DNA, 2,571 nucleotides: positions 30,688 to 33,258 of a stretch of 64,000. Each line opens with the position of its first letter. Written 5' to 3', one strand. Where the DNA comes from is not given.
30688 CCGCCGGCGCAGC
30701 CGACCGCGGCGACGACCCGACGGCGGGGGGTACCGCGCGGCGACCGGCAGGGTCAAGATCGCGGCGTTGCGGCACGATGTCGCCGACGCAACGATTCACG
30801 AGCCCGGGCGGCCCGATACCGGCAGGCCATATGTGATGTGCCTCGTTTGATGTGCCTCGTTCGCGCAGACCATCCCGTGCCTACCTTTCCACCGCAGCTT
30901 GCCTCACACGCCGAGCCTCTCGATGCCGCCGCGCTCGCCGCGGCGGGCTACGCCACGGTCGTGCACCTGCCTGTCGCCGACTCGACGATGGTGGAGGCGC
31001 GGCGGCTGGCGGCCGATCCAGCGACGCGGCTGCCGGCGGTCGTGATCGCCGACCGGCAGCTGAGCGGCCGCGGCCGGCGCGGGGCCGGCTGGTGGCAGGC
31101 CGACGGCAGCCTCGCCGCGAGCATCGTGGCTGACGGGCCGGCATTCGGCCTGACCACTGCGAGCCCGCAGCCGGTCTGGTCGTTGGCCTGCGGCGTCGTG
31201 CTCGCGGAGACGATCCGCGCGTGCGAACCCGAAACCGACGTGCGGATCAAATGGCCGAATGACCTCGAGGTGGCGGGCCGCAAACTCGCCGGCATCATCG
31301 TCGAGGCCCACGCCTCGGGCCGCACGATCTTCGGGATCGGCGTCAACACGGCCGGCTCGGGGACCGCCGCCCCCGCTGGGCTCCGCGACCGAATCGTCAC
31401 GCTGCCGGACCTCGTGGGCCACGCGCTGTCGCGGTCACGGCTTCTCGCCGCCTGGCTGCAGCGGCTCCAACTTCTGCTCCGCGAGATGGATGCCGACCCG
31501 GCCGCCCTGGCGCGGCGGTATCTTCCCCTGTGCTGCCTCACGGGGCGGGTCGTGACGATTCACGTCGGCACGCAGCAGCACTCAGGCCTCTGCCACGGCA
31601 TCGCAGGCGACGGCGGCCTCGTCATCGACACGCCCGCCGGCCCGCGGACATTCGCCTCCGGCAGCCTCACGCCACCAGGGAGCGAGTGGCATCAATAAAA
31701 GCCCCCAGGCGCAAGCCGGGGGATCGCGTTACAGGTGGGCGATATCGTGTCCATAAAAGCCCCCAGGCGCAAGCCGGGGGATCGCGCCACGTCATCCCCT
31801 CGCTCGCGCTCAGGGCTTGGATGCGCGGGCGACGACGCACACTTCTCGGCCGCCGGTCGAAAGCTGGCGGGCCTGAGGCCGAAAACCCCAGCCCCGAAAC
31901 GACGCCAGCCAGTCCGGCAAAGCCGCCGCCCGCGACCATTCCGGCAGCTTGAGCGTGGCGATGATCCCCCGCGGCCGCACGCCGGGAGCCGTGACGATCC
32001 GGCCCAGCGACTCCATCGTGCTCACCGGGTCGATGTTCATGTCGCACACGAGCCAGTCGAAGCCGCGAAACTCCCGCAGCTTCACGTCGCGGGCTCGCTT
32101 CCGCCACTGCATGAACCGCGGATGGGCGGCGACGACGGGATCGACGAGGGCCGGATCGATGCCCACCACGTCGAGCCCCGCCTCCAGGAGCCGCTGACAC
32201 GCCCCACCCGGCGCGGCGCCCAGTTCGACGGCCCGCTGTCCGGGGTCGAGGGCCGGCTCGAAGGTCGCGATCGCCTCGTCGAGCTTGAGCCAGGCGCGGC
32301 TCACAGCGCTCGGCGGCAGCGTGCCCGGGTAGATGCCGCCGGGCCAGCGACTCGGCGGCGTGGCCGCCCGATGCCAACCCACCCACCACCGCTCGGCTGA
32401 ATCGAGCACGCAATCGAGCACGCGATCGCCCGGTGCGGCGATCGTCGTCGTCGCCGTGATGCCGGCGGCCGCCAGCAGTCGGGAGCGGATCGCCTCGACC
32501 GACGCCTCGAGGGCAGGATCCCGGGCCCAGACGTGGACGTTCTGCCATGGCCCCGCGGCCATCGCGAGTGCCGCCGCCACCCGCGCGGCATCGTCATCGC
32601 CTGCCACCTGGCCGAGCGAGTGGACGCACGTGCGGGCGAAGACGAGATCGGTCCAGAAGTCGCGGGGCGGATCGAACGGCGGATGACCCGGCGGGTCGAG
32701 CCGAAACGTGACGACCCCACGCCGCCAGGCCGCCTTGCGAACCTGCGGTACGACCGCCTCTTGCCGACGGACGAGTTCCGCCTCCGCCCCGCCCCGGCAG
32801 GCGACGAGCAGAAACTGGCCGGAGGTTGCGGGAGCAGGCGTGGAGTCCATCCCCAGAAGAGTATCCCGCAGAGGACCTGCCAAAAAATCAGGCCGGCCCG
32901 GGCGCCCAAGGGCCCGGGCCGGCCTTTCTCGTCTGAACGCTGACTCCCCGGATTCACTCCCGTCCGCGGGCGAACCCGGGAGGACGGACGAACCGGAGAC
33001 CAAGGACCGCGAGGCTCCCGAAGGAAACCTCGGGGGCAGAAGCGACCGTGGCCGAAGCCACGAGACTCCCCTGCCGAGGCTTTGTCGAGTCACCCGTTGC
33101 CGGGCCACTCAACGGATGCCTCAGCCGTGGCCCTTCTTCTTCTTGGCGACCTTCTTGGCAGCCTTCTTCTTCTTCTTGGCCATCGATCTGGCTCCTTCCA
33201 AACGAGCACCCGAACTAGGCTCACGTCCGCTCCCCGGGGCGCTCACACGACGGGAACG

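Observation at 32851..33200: Lys-rich 20-codon micro-ORF, about 195-nt structured RNA and a textbook terminator just upstream of the rlmM-like gene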

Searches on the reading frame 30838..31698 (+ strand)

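Call 69: search_protein_families(library=pfam, proteins=[window:30838-31698:+], max_evalue=0.01)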
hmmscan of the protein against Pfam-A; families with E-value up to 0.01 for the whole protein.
window:30838-31698:+ (286 aa): 2 families
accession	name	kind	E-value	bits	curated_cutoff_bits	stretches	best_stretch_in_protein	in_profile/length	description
PF03099.24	BPL_LplA_LipB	-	4.5e-15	56.2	21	1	66-163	24-122/133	Biotin/lipoate A/B protein ligase family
PF02237.23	BPL_C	-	0.0028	18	21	1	236-275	3-43/48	Biotin protein ligase C terminal domain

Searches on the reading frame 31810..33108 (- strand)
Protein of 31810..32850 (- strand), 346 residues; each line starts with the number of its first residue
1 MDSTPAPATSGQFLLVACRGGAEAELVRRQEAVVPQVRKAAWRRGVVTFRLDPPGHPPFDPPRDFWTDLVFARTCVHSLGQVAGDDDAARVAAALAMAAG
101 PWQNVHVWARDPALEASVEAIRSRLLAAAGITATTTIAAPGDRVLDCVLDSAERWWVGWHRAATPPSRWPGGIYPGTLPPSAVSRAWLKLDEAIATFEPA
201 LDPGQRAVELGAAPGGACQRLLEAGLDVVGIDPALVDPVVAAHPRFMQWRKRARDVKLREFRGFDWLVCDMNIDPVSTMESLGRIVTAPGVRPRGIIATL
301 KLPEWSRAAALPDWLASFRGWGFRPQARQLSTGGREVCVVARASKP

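Call 6: search_protein_families(library=pfam, proteins=[window:31810-32850:-, window:31810-33108:-])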
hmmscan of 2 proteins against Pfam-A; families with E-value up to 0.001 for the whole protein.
window:31810-32850:- (346 aa): 1 family
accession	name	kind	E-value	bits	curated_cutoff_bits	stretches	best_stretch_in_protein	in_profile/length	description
PF01728.25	FtsJ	-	3.4e-11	43.9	24.1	1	183-273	2-101/181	FtsJ-like methyltransferase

window:31810-33108:- (432 aa): 1 family
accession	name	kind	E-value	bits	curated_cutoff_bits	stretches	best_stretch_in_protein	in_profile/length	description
PF01728.25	FtsJ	-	5.2e-11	43.2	24.1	1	269-359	2-101/181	FtsJ-like methyltransferase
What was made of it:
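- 31810..32850 (-): rlmM-like 23S rRNA C2498 2'-O-methyltransferase gene (346 aa). It starts 31 nt after the T-run. Pfam FtsJ, E = 3.4e-11 (call 6).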

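Call 8: find_homologous_proteins(query=window:31810-32850:-, max_evalue=1e-20)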
Query window:31810-32850:- (346 aa): 465 proteins with E <= 1e-20 among 8000 candidates; the best 120 are listed.
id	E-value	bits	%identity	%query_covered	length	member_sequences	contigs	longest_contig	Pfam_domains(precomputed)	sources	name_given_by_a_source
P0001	6.8e-207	705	90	100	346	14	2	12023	PF01728.26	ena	-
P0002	1.8e-195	667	85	100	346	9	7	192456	PF01728.26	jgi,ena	jgi:23S rRNA (cytidine2498-2'-O)-methyltransferase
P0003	2.1e-194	663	87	99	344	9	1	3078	PF01728.26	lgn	-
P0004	1.1e-191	655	85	100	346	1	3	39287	PF01728.26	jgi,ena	-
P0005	4.4e-191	653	87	99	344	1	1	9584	PF01728.26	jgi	jgi:23S rRNA (cytidine2498-2'-O)-methyltransferase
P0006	1.4e-190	651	85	99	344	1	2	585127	PF01728.26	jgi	jgi:23S rRNA (cytidine2498-2'-O)-methyltransferase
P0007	4.2e-190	649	85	99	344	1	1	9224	PF01728.26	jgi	jgi:23S rRNA (cytidine2498-2'-O)-methyltransferase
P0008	4.0e-189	646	83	100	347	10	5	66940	PF01728.26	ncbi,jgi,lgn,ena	jgi:23S rRNA (cytidine2498-2'-O)-methyltransferase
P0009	2.4e-186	637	81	99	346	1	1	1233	PF01728.26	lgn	-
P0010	1.6e-184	631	82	100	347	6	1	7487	PF01728.26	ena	-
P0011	7.4e-184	629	82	99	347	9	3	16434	PF01728.26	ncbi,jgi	jgi:23S rRNA (cytidine2498-2'-O)-methyltransferase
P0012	2.2e-183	627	87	91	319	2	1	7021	PF01728.26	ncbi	-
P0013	7.9e-178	609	80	99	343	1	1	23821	PF01728.26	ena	-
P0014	3.2e-177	607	80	99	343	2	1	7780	PF01728.26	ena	-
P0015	2.2e-166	571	82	89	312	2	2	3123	PF01728.26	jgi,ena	jgi:23S rRNA (cytidine2498-2'-O)-methyltransferase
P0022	3.3e-147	508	71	96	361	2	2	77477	PF01728.26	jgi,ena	jgi:23S rRNA (cytidine2498-2'-O)-methyltransferase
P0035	1.2e-142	493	68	99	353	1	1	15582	PF01728.26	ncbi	ncbi:MAG: SAM-dependent methyltransferase [Planctomycetaceae bacterium]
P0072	4.3e-138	478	67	98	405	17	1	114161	PF01728.26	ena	-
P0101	6.6e-136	471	64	97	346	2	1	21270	PF01728.26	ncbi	ncbi:MAG: SAM-dependent methyltransferase [Planctomycetia bacterium]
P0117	2.5e-134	466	63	98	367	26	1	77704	PF01728.26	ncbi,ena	-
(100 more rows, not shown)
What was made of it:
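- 31810..32850 (-): Homologues are named 23S rRNA (cytidine2498-2'-O)-methyltransferase (call 8).
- On Ribosome-mediated transcription attenuator (leader-peptide type): The downstream gene is an FtsJ/RlmM-type rRNA methyltransferase (calls 6, 8).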

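Call 10: find_encoding_contigs(protein=P0002, flank=2500, max_places=2)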
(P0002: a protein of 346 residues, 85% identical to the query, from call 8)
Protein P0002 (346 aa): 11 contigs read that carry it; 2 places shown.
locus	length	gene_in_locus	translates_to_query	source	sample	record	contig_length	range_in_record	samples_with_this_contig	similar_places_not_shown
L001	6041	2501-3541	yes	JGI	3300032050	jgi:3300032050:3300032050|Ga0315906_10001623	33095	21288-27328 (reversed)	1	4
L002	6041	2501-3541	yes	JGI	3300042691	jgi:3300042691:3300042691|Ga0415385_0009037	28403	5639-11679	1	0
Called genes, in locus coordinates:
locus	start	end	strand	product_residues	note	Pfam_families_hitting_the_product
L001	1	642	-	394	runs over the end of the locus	PF00266:Aminotran_5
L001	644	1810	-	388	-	PF00155:Aminotran_1_2, PF01041:DegT_DnrJ_EryC1, PF01053:Cys_Met_Meta_PP (weak)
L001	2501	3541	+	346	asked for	PF01728:FtsJ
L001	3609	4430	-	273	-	PF03099:BPL_LplA_LipB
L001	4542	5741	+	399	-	-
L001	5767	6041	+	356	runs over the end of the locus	-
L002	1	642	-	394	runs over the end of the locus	PF00266:Aminotran_5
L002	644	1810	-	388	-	PF00155:Aminotran_1_2, PF01041:DegT_DnrJ_EryC1, PF01053:Cys_Met_Meta_PP (weak)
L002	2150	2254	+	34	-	-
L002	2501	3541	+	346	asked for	PF01728:FtsJ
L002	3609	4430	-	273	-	PF03099:BPL_LplA_LipB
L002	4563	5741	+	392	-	-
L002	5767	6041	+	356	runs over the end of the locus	-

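Call 11: find_encoding_contigs(protein=P0008, flank=2500, max_places=2)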
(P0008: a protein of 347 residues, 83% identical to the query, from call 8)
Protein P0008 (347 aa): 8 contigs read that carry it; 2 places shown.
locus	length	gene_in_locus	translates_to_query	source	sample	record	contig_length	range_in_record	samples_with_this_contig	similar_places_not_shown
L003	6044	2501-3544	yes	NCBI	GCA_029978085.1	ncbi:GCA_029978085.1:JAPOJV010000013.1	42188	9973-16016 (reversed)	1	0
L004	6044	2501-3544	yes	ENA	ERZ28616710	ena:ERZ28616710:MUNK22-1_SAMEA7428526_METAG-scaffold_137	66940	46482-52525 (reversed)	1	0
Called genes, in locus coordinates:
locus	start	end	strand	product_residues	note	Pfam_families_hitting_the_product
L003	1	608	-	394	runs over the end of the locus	PF00266:Aminotran_5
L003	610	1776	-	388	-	PF00155:Aminotran_1_2, PF01041:DegT_DnrJ_EryC1, PF01053:Cys_Met_Meta_PP (weak)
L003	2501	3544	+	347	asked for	PF01728:FtsJ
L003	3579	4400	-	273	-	PF03099:BPL_LplA_LipB, PF02237:BPL_C (weak)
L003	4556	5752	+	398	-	-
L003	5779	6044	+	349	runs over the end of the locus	-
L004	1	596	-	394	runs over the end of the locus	PF00266:Aminotran_5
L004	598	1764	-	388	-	PF00155:Aminotran_1_2, PF01041:DegT_DnrJ_EryC1, PF01053:Cys_Met_Meta_PP (weak)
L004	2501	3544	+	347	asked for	PF01728:FtsJ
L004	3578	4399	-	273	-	PF03099:BPL_LplA_LipB, PF02237:BPL_C (weak)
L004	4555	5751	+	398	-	-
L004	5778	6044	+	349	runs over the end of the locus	-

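Call 12: find_encoding_contigs(protein=P0022, flank=2500, max_places=2)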
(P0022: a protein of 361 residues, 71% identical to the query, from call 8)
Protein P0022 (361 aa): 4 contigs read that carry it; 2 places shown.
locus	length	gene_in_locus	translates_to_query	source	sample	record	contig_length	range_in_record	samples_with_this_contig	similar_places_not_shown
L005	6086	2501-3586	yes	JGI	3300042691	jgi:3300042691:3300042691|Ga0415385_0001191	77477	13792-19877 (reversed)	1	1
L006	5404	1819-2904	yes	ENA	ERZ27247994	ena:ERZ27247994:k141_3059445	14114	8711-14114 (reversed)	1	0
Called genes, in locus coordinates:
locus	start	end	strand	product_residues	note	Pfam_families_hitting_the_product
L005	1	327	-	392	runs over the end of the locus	PF00266:Aminotran_5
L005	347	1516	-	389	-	PF00155:Aminotran_1_2, PF01041:DegT_DnrJ_EryC1, PF01053:Cys_Met_Meta_PP (faint)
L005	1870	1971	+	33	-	-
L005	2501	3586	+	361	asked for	PF01728:FtsJ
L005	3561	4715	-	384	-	PF00155:Aminotran_1_2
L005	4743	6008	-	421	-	PF18845:baeRF_family3, PF18848:baeRF_family6, PF18855:baeRF_family11 (weak)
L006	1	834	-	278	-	?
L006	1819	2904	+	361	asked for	PF01728:FtsJ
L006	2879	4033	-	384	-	PF00155:Aminotran_1_2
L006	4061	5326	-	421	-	PF18845:baeRF_family3, PF18848:baeRF_family6, PF18855:baeRF_family11 (weak)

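Call 16: find_encoding_contigs(protein=P0035, flank=2500, max_places=1)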
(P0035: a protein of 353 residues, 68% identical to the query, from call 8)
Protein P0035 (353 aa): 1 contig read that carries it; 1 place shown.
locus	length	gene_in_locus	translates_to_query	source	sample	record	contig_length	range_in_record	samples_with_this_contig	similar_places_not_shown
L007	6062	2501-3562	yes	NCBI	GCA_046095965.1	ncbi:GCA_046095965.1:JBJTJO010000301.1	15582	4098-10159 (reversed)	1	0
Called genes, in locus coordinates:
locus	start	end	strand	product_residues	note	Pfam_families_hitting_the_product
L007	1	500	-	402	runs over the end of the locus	PF00266:Aminotran_5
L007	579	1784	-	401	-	PF00155:Aminotran_1_2, PF01041:DegT_DnrJ_EryC1, PF01053:Cys_Met_Meta_PP (faint)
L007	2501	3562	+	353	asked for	PF01728:FtsJ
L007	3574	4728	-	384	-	PF00155:Aminotran_1_2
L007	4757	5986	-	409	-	PF18845:baeRF_family3, PF18848:baeRF_family6, PF18855:baeRF_family11 (faint)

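Call 17: find_encoding_contigs(protein=P0072, flank=2500, max_places=1)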
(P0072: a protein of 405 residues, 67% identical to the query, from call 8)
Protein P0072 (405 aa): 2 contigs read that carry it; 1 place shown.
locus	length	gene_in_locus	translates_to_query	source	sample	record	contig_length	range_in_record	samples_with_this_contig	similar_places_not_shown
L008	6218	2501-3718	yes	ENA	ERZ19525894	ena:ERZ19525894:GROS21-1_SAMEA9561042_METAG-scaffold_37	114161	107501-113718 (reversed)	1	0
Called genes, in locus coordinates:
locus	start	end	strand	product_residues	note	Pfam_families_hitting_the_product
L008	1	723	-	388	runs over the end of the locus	?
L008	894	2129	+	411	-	PF07994:NAD_binding_5, PF01658:Inos-1-P_synth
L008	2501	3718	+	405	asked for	PF01728:FtsJ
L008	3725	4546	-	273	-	PF03099:BPL_LplA_LipB, PF02237:BPL_C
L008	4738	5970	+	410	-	-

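Call 18: find_encoding_contigs(protein=P0101, flank=2500, max_places=1)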
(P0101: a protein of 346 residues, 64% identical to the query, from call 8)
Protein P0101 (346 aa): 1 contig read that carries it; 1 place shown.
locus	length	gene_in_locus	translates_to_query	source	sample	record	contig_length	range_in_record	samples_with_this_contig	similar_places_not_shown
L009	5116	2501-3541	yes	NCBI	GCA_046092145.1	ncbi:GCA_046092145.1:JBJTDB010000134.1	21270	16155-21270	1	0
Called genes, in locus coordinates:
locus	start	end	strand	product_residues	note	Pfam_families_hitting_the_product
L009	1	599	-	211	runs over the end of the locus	PF12804:NTP_transf_3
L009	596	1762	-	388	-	PF00155:Aminotran_1_2, PF01041:DegT_DnrJ_EryC1, PF01053:Cys_Met_Meta_PP (weak)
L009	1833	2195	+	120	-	-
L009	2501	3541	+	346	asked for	PF01728:FtsJ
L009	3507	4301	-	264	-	PF03099:BPL_LplA_LipB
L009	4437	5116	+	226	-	?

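Call 19: find_encoding_contigs(protein=P0117, flank=2500, max_places=1)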
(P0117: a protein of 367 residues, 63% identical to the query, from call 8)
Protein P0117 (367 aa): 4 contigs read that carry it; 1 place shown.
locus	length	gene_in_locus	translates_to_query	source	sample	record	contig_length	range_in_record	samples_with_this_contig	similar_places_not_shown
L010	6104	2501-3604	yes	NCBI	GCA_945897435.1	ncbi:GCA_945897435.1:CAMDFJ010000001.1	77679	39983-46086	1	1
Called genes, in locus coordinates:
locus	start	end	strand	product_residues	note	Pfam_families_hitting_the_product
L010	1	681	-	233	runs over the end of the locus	PF12804:NTP_transf_3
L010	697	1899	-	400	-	PF00155:Aminotran_1_2, PF01041:DegT_DnrJ_EryC1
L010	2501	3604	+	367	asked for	PF01728:FtsJ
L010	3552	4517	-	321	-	PF03099:BPL_LplA_LipB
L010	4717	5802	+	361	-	-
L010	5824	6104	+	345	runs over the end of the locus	-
